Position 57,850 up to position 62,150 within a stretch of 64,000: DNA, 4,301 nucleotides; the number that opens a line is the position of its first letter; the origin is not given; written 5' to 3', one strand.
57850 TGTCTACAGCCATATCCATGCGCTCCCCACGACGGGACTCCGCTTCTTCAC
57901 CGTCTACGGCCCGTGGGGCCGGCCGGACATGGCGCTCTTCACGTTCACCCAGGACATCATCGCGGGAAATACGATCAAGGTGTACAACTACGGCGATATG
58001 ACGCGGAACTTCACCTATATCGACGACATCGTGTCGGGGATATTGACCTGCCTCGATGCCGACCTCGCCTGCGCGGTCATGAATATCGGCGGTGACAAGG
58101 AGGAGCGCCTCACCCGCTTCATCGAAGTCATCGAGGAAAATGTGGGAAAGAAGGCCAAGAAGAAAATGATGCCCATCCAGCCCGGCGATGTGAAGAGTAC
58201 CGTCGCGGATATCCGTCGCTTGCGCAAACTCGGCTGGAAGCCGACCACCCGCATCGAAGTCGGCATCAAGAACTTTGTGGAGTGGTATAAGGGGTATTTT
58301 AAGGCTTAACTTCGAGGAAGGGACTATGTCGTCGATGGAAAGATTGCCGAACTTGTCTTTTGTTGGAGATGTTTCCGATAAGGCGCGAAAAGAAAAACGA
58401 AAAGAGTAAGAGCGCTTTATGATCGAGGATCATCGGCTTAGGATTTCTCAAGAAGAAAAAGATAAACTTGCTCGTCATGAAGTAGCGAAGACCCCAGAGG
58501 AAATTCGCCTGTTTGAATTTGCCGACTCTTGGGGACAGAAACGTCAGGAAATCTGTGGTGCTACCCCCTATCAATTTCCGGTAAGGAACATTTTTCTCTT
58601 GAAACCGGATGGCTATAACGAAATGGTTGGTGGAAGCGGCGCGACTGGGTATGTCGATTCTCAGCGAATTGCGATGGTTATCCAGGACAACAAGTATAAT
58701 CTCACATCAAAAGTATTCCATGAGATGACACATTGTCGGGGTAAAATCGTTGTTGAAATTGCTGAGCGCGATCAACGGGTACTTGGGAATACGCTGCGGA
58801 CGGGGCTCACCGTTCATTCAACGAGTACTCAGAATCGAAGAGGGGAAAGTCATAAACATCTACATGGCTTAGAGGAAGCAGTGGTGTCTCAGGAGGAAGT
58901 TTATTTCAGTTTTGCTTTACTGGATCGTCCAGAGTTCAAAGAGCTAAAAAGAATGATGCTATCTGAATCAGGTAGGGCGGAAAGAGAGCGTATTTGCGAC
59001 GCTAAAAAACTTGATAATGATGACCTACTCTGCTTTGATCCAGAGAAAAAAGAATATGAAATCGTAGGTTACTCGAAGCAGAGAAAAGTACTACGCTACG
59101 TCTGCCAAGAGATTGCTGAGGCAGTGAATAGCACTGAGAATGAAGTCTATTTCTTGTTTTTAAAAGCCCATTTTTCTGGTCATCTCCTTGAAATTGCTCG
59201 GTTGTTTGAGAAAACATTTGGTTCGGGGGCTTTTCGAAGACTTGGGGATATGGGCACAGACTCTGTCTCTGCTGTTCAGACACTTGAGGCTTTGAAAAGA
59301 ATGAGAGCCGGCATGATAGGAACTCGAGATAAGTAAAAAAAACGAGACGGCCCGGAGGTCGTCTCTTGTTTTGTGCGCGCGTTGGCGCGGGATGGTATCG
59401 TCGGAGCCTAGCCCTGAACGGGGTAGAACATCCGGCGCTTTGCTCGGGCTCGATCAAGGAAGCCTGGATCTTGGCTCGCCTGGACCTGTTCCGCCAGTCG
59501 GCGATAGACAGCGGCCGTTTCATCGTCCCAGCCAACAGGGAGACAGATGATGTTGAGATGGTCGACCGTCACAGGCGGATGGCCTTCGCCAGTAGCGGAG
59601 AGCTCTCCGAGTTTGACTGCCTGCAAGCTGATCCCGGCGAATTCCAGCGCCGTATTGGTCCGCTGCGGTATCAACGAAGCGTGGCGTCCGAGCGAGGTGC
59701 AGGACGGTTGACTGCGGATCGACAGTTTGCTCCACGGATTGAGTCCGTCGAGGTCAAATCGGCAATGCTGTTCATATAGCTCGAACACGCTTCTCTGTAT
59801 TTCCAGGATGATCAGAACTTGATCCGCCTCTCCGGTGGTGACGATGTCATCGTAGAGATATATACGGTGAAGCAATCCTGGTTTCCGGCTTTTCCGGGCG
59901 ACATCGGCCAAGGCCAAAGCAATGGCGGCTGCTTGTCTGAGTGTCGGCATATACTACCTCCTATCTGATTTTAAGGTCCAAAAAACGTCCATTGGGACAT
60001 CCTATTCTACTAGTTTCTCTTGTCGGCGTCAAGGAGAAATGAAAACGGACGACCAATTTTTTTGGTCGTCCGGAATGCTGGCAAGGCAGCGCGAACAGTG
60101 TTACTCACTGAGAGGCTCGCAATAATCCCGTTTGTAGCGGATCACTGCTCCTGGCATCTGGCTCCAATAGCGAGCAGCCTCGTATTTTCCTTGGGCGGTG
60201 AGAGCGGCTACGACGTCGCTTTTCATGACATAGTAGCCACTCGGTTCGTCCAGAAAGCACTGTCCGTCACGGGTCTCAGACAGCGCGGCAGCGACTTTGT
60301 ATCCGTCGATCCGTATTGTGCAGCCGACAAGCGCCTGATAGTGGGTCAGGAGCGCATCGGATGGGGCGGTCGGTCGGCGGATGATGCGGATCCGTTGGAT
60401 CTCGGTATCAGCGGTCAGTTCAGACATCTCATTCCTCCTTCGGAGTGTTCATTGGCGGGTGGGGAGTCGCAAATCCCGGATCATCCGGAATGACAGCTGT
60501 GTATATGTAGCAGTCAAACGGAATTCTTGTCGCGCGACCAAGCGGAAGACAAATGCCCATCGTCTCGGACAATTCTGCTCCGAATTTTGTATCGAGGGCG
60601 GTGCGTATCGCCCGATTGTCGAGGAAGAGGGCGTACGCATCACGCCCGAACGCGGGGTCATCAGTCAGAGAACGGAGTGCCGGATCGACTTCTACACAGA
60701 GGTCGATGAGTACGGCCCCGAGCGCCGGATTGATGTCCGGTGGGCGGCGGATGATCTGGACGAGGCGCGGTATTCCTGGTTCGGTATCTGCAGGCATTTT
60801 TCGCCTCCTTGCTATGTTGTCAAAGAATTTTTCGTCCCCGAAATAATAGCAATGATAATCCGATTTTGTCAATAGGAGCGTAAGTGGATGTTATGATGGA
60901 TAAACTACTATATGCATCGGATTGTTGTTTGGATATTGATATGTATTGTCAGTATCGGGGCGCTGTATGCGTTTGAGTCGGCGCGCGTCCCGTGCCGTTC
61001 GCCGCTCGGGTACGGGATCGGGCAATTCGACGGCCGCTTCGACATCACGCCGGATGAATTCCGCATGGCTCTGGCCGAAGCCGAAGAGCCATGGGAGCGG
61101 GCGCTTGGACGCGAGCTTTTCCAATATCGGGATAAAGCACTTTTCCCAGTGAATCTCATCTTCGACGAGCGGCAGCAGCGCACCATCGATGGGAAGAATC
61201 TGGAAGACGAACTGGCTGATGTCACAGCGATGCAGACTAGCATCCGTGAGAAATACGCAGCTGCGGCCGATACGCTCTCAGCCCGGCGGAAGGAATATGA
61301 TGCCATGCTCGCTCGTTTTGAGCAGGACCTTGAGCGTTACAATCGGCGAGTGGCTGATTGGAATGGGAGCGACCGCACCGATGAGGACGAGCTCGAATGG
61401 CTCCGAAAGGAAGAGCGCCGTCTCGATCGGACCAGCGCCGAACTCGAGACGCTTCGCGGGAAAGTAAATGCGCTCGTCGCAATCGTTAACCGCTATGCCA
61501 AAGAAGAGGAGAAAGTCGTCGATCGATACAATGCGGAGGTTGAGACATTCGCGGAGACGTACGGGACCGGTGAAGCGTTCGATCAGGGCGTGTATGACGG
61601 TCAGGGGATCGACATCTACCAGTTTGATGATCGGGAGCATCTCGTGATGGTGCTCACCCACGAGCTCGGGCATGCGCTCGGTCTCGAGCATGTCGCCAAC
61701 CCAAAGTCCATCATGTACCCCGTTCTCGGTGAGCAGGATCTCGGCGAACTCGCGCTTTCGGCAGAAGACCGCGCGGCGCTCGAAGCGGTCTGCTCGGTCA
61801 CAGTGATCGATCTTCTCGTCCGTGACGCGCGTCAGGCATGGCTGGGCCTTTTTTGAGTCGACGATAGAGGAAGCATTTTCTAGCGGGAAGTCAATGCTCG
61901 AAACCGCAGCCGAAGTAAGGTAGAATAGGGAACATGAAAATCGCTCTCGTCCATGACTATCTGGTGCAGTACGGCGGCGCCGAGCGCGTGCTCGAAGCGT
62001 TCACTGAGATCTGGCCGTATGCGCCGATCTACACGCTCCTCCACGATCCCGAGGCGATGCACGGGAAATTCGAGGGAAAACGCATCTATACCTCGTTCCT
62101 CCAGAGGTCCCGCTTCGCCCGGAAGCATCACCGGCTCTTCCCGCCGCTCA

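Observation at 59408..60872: Tandem pair of paralogous small proteins plus a PRPP-motif protein, each with textbook promoter, RBS and terminator: unannotatable three-gene module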

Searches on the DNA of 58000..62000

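Call 62: search_rna_families(source=window, start=58000, end=62000, threshold=evalue, max_evalue=1)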
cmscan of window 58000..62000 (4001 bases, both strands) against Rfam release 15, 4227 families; matches with E-value up to 1: 0.
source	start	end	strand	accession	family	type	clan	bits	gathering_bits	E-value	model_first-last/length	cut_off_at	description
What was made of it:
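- Tried and rejected: Rfam found nothing in 58000-62000 (call 62).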

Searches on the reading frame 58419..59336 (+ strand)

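Call 3: search_protein_families(library=pfam, proteins=[window:58419-59336:+], max_evalue=1)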
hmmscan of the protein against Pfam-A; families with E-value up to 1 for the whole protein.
window:58419-59336:+ (305 aa): 2 families
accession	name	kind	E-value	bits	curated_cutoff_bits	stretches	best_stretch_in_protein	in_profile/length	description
PF09328.15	Phytochelatin_C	-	0.076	12.9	25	1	3-47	58-103/252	Domain of unknown function (DUF1984)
PF05688.17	BIg21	-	0.11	13.5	27.4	1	77-139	39-97/109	Bacterial Immunoglobulin-like 21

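Call 4: search_protein_families(library=ncbifam, proteins=[window:58419-59336:+], max_evalue=1)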
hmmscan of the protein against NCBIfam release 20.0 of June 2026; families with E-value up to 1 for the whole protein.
window:58419-59336:+ (305 aa): 0 families

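Call 7: search_protein_families(library=padloc, proteins=[window:58419-59336:+], max_evalue=1)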
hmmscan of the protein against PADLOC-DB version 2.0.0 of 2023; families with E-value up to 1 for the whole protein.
window:58419-59336:+ (305 aa): 0 families

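Call 8: search_protein_families(library=phrogs, proteins=[window:58419-59336:+], max_evalue=1)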
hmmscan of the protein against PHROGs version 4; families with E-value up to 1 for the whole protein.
window:58419-59336:+ (305 aa): 0 families
